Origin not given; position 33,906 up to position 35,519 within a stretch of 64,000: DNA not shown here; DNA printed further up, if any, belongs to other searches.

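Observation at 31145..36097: DprE1/DprE2-like lipid-linked sugar epimerase pair coupled to a GT2 polyprenyl-P sugar synthase, a GT-C transferase and an FkbM methyltransferase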

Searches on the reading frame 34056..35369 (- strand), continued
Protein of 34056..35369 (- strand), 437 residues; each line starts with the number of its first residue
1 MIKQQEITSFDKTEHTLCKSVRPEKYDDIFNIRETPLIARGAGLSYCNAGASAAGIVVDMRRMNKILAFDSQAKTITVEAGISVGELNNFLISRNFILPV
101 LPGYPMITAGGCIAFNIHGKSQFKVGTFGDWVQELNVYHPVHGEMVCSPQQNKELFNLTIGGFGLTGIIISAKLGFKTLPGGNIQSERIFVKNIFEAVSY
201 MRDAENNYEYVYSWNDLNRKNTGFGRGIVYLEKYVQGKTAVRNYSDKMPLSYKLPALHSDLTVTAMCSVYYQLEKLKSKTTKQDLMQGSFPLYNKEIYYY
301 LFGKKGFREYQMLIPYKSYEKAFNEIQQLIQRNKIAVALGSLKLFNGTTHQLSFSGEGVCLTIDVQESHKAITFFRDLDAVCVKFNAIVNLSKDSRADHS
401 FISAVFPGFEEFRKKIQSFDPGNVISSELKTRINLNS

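Call 64: search_protein_families(library=pfam, proteins=[L012:14451-15251:+, L018:1-800:-, L028:6286-7077:+, L020:2832-4217:+, L028:3150-4982:-, L024:7106-8575:+, L023:9807-11237:+, L022:13033-14856:-, L018:804-1481:-, L021:2719-3366:-], max_evalue=0.01)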
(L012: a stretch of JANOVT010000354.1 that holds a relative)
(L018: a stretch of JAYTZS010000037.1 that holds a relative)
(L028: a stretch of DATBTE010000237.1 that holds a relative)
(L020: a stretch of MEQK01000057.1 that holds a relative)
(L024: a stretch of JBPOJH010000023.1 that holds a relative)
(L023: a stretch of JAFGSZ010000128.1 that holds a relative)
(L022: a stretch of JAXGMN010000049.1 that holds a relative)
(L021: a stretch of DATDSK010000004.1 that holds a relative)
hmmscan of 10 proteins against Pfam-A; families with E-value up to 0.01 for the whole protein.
L012:14451-15251:+ (266 aa): 1 family
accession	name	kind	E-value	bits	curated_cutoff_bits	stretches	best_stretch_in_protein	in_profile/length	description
PF02405.21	MlaE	-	3.3e-65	220.1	22.5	1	49-257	2-210/212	Permease MlaE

L018:1-800:- (266 aa): 0 families

L028:6286-7077:+ (263 aa): 1 family
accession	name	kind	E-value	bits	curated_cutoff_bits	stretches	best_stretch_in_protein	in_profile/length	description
PF01061.29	ABC2_membrane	-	4.7e-16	59.4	26.9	1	15-220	3-209/211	ABC-2 type transporter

L020:2832-4217:+ (461 aa): 0 families

L028:3150-4982:- (610 aa): 0 families

L024:7106-8575:+ (489 aa): 0 families

L023:9807-11237:+ (476 aa): 0 families

L022:13033-14856:- (607 aa): 2 families
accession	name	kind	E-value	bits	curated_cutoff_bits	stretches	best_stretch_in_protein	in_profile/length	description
PF02366.24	PMT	-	1e-06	28.9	22.7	1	107-203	95-198/245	Dolichyl-phosphate-mannose-protein mannosyltransferase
PF13231.12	PMT_2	-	2e-05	25.3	26.1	1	101-206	29-133/160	Dolichyl-phosphate-mannose-protein mannosyltransferase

L018:804-1481:- (225 aa): 10 families
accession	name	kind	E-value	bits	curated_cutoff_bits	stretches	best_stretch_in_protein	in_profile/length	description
PF13489.12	Methyltransf_23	-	3.4e-13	50.1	27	1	37-178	14-161/164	Methyltransferase domain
PF13649.12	Methyltransf_25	-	1.6e-11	45.2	27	1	49-136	1-97/97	Methyltransferase domain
PF08241.18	Methyltransf_11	-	1.7e-11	45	21.2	1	50-140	1-95/95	Methyltransferase domain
PF08242.18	Methyltransf_12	-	2.8e-10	41.3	30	1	50-138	1-98/98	Methyltransferase domain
PF02353.26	CMAS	-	1.6e-06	28.1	27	1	47-140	64-164/273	Mycolic acid cyclopropane synthetase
PF13847.12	Methyltransf_31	-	4.5e-06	26.9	27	1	47-144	5-113/145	Methyltransferase domain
PF05891.18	Methyltransf_PK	-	6.8e-05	22.9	27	1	44-178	54-196/218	AdoMet dependent proline di-methyltransferase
PF03848.20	TehB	-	8.3e-05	22.5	20.4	1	13-140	4-132/193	Tellurite resistance protein TehB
PF05175.20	MTS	-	0.00062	19.9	23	1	34-142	22-140/170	Methyltransferase small domain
PF06080.18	DUF938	-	0.0029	17.9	27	0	98-143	95-140/202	Protein of unknown function (DUF938)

L021:2719-3366:- (215 aa): 9 families
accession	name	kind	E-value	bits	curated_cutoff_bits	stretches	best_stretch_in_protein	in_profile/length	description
PF13489.12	Methyltransf_23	-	4.9e-13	49.6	27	1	27-167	15-161/164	Methyltransferase domain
PF13649.12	Methyltransf_25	-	2.8e-11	44.4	27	1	38-125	1-97/97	Methyltransferase domain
PF08241.18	Methyltransf_11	-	7.4e-11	43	21.2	1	39-129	1-95/95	Methyltransferase domain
PF08242.18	Methyltransf_12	-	1.3e-08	35.9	30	1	39-126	1-97/98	Methyltransferase domain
PF13847.12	Methyltransf_31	-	8.4e-07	29.2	27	1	37-133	6-113/145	Methyltransferase domain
PF05175.20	MTS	-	0.0011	19.1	23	1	26-132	25-141/170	Methyltransferase small domain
PF07021.18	MetW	-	0.0019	18.3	21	1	36-135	15-113/193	Methionine biosynthesis protein MetW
PF03848.20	TehB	-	0.0023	17.8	20.4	1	36-130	32-133/193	Tellurite resistance protein TehB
PF02353.26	CMAS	-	0.0042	16.9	27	0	91-129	126-164/273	Mycolic acid cyclopropane synthetase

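Call 67: search_protein_families(library=pfam, proteins=[L011:4365-5681:+, L011:5703-6680:+, L011:6708-7922:+, L011:7989-9083:+, L011:9100-9981:+, L023:3410-4324:+, L023:4339-5526:+, L023:5643-6851:+, L020:4217-5572:+, L028:4982-6145:-], max_evalue=0.001)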
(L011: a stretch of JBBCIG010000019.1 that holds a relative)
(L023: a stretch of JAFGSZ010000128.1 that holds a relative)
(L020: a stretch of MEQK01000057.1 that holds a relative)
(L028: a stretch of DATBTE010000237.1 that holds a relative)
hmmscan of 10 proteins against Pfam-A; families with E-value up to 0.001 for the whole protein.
L011:4365-5681:+ (438 aa): 0 families

L011:5703-6680:+ (325 aa): 6 families
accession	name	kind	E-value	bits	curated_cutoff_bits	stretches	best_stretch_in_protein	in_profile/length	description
PF08241.18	Methyltransf_11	-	4.6e-15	56.5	21.2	1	93-187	1-94/95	Methyltransferase domain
PF13847.12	Methyltransf_31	-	1.7e-13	50.9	27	1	88-192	3-113/145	Methyltransferase domain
PF13649.12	Methyltransf_25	-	1.5e-12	48.5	27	1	92-183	1-96/97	Methyltransferase domain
PF08242.18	Methyltransf_12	-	5.5e-09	37.1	30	1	93-183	1-95/98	Methyltransferase domain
PF13489.12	Methyltransf_23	-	1.9e-07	31.4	27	1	87-193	21-121/164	Methyltransferase domain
PF01209.24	Ubie_methyltran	-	4.5e-05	23.3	20.1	1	85-188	44-151/233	ubiE/COQ5 methyltransferase family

L011:6708-7922:+ (404 aa): 4 families
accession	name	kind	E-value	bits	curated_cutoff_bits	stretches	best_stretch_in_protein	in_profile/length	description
PF13439.12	Glyco_transf_4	-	4.8e-17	62.9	28.5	1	26-201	13-169/170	Glycosyltransferase Family 4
PF00534.26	Glycos_transf_1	-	1.7e-12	47.7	26.4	1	213-385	2-171/172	Glycosyl transferases group 1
PF13692.12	Glyco_trans_1_4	-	4.8e-09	37.1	27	1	249-367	25-137/142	Glycosyl transferases group 1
PF13579.12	Glyco_trans_4_4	-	8.4e-08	33.1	29.7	1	26-196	12-157/158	Glycosyl transferase 4-like domain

L011:7989-9083:+ (364 aa): 3 families
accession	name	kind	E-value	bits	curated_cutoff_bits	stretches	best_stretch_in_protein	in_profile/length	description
PF13692.12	Glyco_trans_1_4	-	1.3e-12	48.6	27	1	199-331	2-142/142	Glycosyl transferases group 1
PF00534.26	Glycos_transf_1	-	3.6e-11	43.4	26.4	1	204-345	21-172/172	Glycosyl transferases group 1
PF13524.12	Glyco_trans_1_2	-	0.00018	21.9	25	1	273-353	56-136/144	Glycosyl transferase-like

L011:9100-9981:+ (293 aa): 7 families
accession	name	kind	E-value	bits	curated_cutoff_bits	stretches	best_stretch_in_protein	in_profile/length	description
PF13489.12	Methyltransf_23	-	1.4e-27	96.8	27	1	68-216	12-160/164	Methyltransferase domain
PF08241.18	Methyltransf_11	-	1.5e-13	51.6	21.2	1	83-172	1-95/95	Methyltransferase domain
PF08242.18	Methyltransf_12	-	2.3e-12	47.9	30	1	83-170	1-98/98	Methyltransferase domain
PF13847.12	Methyltransf_31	-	1.8e-10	41.1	27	1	79-180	4-114/145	Methyltransferase domain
PF13649.12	Methyltransf_25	-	1.4e-09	39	27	1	83-168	2-97/97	Methyltransferase domain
PF01728.25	FtsJ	-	0.00018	21.9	24.1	1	67-109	10-54/181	FtsJ-like methyltransferase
PF07021.18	MetW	-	0.00043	20.4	21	1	78-181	13-116/193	Methionine biosynthesis protein MetW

L023:3410-4324:+ (304 aa): 6 families
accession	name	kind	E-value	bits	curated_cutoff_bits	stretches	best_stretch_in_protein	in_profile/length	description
PF01370.27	Epimerase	-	4.4e-35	121.7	20.9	1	3-227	1-240/240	NAD dependent epimerase/dehydratase family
PF16363.11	GDP_Man_Dehyd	-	7.9e-26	91.7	27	1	4-287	1-331/332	GDP-mannose 4,6 dehydratase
PF04321.23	RmlD_sub_bind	-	4.3e-17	62.5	27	1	1-249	1-234/287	RmlD substrate binding domain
PF02719.21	Polysacc_synt_2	-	5e-07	29.6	20.2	1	3-220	1-224/293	Polysaccharide biosynthesis protein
PF07993.18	NAD_binding_4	-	4.2e-06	26.5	20.1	1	47-164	73-209/258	Male sterility protein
PF01073.25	3Beta_HSD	-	3.5e-05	23.4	22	1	4-153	1-162/280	3-beta hydroxysteroid dehydrogenase/isomerase family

L023:4339-5526:+ (395 aa): 4 families
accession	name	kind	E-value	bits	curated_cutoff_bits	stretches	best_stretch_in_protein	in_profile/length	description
PF01041.23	DegT_DnrJ_EryC1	-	1.2e-101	341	19.8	1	27-386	2-359/360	DegT/DnrJ/EryC1/StrS aminotransferase family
PF01212.27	Beta_elim_lyase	-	3.1e-11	43.6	27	1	45-293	27-270/288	Beta-eliminating lyase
PF00266.25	Aminotran_5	-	2.6e-08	33.7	21.5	1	54-299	47-302/371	Aminotransferase class-V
PF00155.27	Aminotran_1_2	-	7.4e-08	32.4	19.7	1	37-173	29-187/361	Aminotransferase class I and II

L023:5643-6851:+ (402 aa): 5 families
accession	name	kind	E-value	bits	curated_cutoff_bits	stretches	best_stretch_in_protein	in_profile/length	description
PF13535.11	ATP-grasp_4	-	9.8e-17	61.5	27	1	141-280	3-156/160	ATP-grasp domain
PF18603.7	LAL_C2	-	7.3e-08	33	29.4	1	332-398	12-77/78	L-amino acid ligase C-terminal domain 2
PF07478.18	Dala_Dala_lig_C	-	2e-06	27.9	24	1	130-256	26-155/204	D-ala D-ala ligase C-terminus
PF22660.2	RS_preATP-grasp-like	-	9.7e-06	26.3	27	1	5-59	3-57/98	Ribonucleotide synthetase preATP-grasp domain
PF02655.19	ATP-grasp_3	-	1.4e-05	25.7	23.2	1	103-279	2-159/160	ATP-grasp domain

L020:4217-5572:+ (451 aa): 2 families
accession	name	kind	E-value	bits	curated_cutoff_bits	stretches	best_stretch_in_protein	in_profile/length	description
PF00152.25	tRNA-synt_2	-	1.8e-66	224.7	25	1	125-445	3-307/308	tRNA synthetases class II (D, K and N)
PF01336.31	tRNA_anti-codon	-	4.7e-19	68.5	27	1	30-109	1-75/75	OB-fold nucleic acid binding domain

L028:4982-6145:- (387 aa): 1 family
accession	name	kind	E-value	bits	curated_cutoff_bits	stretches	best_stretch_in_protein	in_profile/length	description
PF02350.25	Epimerase_2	-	7.7e-103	344.4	30.6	1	24-383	3-346/347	UDP-N-acetylglucosamine 2-epimerase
